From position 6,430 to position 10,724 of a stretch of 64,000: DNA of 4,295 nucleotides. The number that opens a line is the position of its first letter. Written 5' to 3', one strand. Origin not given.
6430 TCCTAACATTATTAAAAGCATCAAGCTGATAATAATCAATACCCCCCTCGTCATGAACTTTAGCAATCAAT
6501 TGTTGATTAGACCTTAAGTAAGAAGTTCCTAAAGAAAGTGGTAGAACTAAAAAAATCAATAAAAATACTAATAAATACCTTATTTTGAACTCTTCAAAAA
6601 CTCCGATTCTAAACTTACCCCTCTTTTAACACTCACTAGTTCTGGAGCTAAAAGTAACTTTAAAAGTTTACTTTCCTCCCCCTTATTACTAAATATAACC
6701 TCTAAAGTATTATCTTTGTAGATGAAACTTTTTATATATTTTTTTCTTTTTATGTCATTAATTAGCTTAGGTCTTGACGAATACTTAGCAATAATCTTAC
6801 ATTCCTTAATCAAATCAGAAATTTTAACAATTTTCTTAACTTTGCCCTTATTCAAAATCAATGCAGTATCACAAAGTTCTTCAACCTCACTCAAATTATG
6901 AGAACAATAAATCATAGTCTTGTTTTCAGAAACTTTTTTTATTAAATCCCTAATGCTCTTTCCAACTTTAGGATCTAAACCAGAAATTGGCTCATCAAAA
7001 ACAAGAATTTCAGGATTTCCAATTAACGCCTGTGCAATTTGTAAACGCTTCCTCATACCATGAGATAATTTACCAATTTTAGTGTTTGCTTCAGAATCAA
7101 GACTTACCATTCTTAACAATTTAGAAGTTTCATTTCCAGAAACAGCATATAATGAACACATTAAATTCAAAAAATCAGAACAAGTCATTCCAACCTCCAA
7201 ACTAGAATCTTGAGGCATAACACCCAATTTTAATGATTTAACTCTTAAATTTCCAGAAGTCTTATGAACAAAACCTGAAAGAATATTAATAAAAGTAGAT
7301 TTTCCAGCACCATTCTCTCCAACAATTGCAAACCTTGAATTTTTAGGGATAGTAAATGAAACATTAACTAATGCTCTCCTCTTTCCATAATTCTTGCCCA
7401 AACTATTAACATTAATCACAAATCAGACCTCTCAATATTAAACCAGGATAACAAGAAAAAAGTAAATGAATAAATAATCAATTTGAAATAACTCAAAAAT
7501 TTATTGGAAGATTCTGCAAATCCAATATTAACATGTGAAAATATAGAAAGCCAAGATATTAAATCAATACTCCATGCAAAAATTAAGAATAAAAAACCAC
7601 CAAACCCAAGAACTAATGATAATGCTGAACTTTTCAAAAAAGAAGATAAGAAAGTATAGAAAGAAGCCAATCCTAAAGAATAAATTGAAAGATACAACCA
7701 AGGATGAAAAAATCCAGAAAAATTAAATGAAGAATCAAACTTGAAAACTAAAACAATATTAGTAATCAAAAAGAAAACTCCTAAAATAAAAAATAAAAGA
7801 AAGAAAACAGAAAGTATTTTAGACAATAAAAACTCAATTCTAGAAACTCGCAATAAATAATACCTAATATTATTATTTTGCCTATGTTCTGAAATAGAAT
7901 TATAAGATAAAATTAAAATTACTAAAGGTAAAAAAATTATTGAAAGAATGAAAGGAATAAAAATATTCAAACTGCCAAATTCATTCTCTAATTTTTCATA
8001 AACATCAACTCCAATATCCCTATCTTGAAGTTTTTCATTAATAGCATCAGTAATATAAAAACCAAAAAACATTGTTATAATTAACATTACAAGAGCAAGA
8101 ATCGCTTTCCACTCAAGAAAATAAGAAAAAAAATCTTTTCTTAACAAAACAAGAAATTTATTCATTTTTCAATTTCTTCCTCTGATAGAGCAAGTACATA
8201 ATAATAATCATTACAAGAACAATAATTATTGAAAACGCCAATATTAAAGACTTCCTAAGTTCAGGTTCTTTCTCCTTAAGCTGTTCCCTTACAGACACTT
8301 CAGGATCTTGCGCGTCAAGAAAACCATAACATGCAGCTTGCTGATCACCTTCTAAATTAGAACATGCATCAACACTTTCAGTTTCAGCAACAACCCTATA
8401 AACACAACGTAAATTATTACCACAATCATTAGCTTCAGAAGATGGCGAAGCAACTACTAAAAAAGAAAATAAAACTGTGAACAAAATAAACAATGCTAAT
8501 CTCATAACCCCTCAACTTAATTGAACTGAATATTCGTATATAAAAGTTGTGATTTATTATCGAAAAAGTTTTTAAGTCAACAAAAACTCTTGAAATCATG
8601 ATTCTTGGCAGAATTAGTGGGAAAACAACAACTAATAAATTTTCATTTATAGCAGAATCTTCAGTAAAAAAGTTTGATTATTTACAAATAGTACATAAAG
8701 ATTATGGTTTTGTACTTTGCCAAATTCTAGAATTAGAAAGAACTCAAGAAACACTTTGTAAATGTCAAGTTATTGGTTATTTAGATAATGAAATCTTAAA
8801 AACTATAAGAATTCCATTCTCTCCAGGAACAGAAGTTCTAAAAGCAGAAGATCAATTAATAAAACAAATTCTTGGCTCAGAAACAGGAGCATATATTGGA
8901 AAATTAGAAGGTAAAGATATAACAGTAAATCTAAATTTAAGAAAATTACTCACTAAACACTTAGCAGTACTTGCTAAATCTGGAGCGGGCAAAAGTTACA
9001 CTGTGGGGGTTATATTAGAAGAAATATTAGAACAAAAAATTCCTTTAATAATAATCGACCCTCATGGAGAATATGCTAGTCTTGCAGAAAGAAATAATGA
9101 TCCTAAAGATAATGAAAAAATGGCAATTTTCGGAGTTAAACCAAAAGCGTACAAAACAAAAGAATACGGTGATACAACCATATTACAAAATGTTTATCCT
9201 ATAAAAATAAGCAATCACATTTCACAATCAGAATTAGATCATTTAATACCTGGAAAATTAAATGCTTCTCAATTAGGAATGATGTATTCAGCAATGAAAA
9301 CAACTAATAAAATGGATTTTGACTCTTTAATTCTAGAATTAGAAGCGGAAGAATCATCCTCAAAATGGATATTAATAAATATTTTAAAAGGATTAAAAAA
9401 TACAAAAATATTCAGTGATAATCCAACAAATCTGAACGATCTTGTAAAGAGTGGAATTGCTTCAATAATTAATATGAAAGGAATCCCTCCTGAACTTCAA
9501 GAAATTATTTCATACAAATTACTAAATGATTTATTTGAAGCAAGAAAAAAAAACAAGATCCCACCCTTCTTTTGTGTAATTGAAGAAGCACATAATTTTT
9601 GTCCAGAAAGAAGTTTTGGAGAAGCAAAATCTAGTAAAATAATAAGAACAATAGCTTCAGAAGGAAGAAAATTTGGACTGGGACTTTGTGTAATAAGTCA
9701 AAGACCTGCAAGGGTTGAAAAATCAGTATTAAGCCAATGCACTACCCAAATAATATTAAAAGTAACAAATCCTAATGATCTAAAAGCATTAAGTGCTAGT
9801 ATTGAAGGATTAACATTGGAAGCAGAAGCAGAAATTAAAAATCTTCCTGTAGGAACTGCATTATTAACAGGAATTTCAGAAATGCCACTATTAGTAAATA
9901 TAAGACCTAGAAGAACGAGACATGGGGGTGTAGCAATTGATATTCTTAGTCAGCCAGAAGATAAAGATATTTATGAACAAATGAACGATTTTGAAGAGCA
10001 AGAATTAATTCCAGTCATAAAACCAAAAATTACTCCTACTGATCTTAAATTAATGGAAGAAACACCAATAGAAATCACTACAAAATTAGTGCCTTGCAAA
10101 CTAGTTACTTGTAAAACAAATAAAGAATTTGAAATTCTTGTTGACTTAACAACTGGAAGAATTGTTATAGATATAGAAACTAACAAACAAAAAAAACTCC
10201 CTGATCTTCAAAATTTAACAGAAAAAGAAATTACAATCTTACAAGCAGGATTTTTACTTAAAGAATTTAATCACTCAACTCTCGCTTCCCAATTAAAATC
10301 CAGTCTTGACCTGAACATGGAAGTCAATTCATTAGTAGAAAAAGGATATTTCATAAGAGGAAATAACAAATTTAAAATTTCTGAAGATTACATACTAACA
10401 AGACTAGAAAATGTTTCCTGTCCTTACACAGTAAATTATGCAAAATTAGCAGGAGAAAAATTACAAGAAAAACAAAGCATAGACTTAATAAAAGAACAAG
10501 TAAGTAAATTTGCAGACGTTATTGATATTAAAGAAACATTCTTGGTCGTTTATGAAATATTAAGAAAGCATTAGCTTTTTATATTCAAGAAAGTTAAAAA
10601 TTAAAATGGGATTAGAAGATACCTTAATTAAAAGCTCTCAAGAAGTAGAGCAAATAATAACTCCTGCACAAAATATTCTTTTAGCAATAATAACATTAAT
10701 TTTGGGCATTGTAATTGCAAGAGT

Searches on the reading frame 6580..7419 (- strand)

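Call 76: search_protein_families(library=pfam, proteins=[window:6580-7419:-], max_evalue=0.0001)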
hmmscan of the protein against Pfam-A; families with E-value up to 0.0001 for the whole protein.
window:6580-7419:- (279 aa): 2 families
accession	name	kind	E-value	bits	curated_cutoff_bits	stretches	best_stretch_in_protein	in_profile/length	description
PF00005.33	ABC_tran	-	6.6e-26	92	25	1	18-145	2-136/137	ABC transporter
PF13304.12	AAA_21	-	3.5e-11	44.2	27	1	102-177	222-301/304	AAA domain, putative AbiEii toxin, Type IV TA system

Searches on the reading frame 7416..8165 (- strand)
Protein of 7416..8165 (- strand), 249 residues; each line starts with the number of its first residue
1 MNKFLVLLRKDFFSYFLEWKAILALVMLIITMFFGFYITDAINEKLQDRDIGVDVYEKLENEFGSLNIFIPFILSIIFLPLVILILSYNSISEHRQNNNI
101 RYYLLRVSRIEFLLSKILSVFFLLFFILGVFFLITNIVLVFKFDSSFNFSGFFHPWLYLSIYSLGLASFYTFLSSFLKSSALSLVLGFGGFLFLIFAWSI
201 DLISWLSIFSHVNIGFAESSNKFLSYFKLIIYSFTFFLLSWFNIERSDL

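Call 76: search_protein_families(library=pfam, proteins=[window:7416-8165:-], max_evalue=0.0001)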
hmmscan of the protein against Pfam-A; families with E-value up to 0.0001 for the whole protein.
window:7416-8165:- (249 aa): 2 families
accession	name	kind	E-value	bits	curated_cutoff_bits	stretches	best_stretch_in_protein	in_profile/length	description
PF12679.13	ABC2_membrane_2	-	4.9e-10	39.6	27.2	1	18-227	13-229/283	ABC-2 family transporter protein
PF12698.13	ABC2_membrane_3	-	1.7e-06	27.8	31.6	1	46-210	141-309/347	ABC-2 family transporter protein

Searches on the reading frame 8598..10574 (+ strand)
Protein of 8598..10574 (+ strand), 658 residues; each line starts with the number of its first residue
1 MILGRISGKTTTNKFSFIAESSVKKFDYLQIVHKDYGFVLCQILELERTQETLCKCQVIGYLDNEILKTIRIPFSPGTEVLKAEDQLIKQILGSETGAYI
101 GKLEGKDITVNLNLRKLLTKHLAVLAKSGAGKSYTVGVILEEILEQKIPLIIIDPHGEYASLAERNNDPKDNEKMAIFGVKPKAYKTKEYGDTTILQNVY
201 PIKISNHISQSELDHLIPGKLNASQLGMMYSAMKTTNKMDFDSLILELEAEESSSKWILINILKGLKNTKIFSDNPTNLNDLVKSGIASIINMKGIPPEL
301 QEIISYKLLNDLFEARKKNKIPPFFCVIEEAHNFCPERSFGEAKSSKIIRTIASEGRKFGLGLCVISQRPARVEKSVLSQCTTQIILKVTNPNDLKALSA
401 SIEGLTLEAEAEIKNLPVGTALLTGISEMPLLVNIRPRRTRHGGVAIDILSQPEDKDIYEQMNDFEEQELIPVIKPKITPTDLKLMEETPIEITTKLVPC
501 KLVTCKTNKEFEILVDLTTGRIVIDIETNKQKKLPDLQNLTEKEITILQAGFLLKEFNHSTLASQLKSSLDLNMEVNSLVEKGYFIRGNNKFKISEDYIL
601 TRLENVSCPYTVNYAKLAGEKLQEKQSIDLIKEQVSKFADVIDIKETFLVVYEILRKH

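Call 31: search_protein_families(library=ncbifam, proteins=[window:8598-10574:+], max_evalue=0.00001)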
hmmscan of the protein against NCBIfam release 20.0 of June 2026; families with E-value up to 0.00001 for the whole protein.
window:8598-10574:+ (658 aa): 7 families
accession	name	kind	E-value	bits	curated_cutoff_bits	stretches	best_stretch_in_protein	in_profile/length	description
NF040819.1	helicase_HerA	equivalog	7.1e-44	150.3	970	2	311-461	391-543/561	DNA double-strand break repair helicase HerA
NF040937.1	HerA_Thermprot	equivalog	1.3e-39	136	800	1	66-451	89-477/487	DNA double-strand break repair helicase HerA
NF042943.1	HerA_antiphage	equivalog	1.8e-28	99.5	800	2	290-434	398-548/566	anti-phage-associated helicase HerA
NF042944.1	HerA_antiphage_2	equivalog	1.6e-25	90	850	1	315-437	420-544/576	anti-phage-associated helicase HerA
NF053655.1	CedD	equivalog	6.4e-25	87.8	600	1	100-425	201-514/527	DNA-translocating ATPase CedD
NF045971.1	conju_CD1110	equivalog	4.5e-06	25.2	325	0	92-165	388-462/752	VirB4-like conjugal transfer ATPase, CD1110 family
NF033849.1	ser_rich_anae_1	subfamily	9.8e-06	23.2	650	0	318-399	1013-1100/1163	serine-rich protein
